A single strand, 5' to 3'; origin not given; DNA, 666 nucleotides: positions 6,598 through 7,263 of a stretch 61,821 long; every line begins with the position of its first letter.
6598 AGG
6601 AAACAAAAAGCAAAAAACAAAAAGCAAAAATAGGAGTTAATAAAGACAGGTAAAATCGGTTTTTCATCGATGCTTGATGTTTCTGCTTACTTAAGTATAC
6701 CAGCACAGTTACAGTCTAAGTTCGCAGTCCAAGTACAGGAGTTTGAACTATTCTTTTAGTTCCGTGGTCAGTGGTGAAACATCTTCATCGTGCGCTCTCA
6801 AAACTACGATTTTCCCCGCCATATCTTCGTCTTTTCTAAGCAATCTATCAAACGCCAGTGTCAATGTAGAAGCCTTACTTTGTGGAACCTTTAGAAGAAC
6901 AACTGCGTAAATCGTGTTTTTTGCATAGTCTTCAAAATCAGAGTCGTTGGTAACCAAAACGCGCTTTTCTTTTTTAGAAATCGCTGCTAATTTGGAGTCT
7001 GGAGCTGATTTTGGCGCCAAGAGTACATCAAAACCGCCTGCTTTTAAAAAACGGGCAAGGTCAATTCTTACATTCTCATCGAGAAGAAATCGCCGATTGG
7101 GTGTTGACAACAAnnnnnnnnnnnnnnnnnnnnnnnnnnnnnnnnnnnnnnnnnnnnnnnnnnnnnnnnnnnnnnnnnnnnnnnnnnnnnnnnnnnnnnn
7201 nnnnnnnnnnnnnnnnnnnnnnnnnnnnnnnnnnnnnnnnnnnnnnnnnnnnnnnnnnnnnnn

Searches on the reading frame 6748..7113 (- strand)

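Call 9: search_protein_families(library=pfam, max_evalue=0.001, proteins=[window:6748-7113:-])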
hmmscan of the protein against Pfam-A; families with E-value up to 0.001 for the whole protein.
window:6748-7113:- (121 aa): 2 families
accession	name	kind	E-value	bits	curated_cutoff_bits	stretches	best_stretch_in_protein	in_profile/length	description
PF18480.7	DUF5615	-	1.3e-11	44.8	23.8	1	8-105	2-107/110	Domain of unknown function (DUF5615)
PF01927.22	Mut7-C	-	2.5e-08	34.6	23.3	1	8-74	2-64/146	Mut7-C RNAse domain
